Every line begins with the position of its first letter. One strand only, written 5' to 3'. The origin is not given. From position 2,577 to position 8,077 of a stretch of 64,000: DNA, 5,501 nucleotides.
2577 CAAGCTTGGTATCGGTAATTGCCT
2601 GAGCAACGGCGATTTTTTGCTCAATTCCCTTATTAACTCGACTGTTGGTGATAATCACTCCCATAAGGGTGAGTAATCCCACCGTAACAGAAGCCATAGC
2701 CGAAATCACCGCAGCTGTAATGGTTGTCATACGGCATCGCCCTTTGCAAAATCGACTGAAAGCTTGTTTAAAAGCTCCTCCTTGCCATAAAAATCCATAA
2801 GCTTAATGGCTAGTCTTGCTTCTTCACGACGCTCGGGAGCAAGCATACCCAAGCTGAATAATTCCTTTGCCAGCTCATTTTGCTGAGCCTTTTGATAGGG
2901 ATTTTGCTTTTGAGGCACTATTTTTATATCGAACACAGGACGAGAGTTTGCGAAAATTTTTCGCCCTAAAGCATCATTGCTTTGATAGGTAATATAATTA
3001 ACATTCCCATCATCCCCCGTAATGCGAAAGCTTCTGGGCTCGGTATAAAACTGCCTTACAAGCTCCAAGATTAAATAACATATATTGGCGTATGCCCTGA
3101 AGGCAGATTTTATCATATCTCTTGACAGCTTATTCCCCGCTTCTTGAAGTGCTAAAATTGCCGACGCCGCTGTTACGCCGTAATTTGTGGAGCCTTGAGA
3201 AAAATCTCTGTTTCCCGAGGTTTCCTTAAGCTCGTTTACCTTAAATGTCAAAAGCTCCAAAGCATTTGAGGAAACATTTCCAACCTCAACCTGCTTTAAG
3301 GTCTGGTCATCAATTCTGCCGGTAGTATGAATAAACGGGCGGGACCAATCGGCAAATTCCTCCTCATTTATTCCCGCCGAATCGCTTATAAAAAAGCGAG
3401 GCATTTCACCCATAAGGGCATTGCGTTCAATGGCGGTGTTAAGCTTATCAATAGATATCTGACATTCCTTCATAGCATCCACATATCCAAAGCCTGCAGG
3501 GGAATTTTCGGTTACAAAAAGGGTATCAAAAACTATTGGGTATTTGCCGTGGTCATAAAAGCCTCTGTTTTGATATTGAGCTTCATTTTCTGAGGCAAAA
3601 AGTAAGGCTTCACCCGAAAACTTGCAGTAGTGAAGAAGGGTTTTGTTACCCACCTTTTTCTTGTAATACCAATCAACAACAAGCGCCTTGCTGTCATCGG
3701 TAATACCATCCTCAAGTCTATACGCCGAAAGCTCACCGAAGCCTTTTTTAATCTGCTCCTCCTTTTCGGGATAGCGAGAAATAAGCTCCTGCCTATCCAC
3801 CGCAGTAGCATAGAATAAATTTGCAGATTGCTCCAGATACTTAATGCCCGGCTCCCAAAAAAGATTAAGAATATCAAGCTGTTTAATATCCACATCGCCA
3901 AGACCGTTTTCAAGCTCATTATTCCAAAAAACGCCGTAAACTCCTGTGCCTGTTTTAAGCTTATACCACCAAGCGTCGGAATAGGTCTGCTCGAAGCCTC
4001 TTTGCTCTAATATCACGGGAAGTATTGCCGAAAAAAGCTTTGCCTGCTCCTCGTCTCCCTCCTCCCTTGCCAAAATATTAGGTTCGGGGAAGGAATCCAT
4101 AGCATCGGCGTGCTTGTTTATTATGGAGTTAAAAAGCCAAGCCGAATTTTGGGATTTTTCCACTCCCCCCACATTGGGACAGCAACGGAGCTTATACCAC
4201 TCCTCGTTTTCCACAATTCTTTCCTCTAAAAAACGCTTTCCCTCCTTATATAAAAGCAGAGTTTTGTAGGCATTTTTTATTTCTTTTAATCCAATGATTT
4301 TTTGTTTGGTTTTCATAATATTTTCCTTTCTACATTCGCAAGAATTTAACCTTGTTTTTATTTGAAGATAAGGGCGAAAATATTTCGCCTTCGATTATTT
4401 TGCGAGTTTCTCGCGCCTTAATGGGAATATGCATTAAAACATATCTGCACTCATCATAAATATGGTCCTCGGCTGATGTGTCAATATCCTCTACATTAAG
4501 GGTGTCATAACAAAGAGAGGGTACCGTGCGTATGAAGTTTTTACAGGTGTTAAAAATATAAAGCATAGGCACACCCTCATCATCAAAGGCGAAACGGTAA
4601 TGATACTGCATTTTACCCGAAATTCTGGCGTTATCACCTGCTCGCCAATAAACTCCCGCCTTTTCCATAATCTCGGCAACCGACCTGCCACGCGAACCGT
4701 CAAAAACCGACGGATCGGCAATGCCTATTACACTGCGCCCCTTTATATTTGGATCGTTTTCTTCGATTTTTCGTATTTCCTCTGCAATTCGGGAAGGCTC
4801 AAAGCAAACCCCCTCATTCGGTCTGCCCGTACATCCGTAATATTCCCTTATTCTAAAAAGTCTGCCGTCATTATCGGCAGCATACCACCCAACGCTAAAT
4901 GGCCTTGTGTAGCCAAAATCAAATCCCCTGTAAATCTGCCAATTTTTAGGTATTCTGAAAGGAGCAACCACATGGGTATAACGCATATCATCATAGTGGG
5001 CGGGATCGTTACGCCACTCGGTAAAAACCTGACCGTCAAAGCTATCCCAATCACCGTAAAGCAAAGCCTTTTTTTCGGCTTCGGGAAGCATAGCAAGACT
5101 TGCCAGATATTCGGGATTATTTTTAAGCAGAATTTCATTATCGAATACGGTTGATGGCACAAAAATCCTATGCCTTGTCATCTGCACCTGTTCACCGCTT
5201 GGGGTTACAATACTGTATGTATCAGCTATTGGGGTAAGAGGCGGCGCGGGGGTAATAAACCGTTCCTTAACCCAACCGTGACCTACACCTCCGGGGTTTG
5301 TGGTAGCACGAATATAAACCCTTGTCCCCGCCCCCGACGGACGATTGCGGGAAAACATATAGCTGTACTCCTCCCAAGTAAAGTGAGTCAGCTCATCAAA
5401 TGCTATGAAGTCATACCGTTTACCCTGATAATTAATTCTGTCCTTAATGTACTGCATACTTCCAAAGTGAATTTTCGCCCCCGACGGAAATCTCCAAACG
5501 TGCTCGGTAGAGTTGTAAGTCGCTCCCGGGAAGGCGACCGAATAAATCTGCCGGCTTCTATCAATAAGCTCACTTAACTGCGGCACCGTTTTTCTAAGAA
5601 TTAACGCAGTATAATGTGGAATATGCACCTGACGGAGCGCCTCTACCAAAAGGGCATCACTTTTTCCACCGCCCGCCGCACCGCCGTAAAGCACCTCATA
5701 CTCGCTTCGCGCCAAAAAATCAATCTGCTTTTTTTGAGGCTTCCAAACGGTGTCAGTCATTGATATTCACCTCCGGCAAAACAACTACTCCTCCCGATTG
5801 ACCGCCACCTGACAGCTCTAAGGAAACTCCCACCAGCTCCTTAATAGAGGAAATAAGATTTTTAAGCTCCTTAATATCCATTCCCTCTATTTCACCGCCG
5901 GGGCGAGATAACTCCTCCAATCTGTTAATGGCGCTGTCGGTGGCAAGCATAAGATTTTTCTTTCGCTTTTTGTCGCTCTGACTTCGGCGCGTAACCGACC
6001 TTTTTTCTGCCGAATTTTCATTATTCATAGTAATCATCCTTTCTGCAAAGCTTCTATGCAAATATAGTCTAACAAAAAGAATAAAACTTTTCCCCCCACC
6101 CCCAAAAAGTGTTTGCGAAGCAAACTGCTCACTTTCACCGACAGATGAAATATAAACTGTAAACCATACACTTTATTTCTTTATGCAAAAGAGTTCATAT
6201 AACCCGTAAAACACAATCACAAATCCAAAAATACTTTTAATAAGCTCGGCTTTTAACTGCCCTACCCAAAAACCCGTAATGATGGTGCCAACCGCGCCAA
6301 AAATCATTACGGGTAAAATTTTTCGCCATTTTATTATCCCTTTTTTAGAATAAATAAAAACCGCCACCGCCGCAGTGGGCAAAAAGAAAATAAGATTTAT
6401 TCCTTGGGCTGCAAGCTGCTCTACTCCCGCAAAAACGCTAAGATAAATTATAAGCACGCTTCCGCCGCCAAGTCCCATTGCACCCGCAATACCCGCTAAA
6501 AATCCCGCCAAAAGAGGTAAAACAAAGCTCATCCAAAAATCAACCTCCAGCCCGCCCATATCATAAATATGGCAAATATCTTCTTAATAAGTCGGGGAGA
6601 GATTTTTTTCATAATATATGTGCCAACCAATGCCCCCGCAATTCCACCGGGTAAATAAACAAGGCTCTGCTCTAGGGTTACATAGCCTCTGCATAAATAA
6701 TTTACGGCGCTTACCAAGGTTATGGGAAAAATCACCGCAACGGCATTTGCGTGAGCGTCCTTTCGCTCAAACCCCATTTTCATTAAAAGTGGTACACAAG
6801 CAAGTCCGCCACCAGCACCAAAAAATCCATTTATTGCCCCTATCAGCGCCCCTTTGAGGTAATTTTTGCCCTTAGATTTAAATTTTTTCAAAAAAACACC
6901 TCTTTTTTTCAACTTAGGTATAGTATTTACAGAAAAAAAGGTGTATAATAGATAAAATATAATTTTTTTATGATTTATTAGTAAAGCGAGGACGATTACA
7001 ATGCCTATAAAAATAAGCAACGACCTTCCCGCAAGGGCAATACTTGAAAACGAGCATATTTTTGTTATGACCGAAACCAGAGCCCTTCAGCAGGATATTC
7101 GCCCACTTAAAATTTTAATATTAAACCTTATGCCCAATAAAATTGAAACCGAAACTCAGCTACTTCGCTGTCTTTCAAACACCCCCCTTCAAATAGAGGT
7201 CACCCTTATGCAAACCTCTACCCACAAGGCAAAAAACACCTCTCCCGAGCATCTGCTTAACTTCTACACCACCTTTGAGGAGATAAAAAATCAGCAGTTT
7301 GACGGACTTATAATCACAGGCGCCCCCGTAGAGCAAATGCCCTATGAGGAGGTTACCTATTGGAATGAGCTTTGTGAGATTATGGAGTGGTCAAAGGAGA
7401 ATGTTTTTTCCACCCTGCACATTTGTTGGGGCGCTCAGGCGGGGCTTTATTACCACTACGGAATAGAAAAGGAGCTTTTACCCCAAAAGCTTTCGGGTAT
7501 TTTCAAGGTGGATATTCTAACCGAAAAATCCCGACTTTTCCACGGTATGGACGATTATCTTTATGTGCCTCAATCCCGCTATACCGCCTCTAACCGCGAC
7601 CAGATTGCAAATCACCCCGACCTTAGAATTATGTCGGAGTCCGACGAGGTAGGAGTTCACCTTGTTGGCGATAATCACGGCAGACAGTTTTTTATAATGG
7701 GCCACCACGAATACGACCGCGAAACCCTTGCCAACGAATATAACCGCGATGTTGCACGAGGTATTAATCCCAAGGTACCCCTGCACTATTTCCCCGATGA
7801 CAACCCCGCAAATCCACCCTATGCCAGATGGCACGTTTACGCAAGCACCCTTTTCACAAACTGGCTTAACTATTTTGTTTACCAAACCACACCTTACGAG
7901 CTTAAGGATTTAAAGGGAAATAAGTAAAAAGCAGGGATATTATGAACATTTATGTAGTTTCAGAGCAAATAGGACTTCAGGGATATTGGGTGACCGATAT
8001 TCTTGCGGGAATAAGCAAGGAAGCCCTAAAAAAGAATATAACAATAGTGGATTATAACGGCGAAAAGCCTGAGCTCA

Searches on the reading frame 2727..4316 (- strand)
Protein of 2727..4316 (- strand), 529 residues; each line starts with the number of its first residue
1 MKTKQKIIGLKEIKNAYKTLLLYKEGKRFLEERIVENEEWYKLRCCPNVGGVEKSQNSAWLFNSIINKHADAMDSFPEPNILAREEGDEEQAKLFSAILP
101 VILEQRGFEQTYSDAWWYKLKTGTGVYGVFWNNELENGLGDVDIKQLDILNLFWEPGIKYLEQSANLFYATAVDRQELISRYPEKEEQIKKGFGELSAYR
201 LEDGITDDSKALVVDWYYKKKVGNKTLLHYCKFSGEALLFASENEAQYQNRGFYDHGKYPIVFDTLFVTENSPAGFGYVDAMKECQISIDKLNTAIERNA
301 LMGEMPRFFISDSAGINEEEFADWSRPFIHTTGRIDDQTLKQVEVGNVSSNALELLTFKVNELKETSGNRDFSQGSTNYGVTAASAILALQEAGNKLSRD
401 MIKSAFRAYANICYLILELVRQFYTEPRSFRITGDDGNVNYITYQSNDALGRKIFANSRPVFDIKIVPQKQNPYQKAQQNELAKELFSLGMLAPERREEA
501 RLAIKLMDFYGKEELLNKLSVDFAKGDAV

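Call 10: search_protein_families(library=pfam, proteins=[window:2727-4316:-], max_evalue=0.01)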
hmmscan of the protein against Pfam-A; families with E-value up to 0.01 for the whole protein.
window:2727-4316:- (529 aa): 2 families
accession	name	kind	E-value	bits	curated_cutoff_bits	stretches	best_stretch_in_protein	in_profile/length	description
PF16510.12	P22_portal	-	1.8e-28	99.9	26.1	2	270-518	287-543/594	Phage P22-like portal protein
PF23899.1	SU10_portal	-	3.2e-06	26.3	30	1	259-435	312-489/593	Phage SU10 portal protein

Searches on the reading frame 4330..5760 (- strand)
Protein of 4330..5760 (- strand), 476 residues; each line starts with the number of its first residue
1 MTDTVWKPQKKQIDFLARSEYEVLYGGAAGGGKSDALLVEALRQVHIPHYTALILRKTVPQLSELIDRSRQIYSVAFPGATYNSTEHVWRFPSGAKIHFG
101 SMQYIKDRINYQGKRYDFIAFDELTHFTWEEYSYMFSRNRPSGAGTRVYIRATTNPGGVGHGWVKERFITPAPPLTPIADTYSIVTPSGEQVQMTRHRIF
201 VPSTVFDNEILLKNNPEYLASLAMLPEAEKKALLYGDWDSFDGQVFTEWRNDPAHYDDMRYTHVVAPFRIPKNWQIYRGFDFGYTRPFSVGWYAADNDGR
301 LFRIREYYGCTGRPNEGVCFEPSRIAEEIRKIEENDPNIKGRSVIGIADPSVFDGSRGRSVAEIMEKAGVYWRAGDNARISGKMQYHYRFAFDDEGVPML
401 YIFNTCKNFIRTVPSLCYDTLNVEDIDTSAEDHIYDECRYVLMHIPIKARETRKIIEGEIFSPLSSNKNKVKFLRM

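Call 10: search_protein_families(library=pfam, proteins=[window:4330-5760:-], max_evalue=0.01)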
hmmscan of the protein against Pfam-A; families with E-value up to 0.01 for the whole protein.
window:4330-5760:- (476 aa): 1 family
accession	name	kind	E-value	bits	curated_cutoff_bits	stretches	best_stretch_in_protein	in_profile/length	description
PF03237.21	Terminase_6N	-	5.6e-15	56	22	1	25-247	2-209/215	Terminase large subunit, T4likevirus-type, N-terminal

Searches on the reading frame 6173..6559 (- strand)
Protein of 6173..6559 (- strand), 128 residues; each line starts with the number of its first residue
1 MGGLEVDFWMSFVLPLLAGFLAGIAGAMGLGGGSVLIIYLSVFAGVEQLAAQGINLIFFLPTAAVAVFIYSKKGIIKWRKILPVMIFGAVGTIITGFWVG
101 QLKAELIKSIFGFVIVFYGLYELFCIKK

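Call 10: search_protein_families(library=pfam, proteins=[window:6173-6559:-], max_evalue=0.01)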
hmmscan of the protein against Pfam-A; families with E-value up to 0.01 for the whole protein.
window:6173-6559:- (128 aa): 1 family
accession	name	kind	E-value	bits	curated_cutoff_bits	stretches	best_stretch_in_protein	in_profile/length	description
PF01925.25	TauE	-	3.7e-14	53.4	32.6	1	16-124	2-109/237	Sulfite exporter TauE/SafE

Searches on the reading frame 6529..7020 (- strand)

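Call 10: search_protein_families(library=pfam, proteins=[window:6529-7020:-], max_evalue=0.01)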
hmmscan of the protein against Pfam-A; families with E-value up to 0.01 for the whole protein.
window:6529-7020:- (163 aa): 1 family
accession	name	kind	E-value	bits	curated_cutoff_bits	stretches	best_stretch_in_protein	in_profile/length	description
PF01925.25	TauE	-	4.4e-23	82.6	32.6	1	3-159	77-236/237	Sulfite exporter TauE/SafE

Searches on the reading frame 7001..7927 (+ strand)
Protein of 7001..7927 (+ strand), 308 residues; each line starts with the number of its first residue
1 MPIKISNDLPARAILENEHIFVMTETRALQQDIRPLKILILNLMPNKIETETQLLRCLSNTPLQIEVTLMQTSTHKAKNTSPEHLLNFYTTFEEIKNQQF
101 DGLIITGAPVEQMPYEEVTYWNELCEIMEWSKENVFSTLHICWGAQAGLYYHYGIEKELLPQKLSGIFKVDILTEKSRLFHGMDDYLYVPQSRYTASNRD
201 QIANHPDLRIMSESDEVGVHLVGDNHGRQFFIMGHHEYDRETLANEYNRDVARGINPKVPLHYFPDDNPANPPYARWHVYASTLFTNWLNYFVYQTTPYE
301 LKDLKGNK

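Call 10: search_protein_families(library=pfam, proteins=[window:7001-7927:+], max_evalue=0.01)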
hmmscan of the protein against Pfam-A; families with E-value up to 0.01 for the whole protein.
window:7001-7927:+ (308 aa): 1 family
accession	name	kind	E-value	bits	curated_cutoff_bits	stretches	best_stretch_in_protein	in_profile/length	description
PF04204.22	HTS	-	2.4e-137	457.3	27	1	2-299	1-298/298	Homoserine O-succinyltransferase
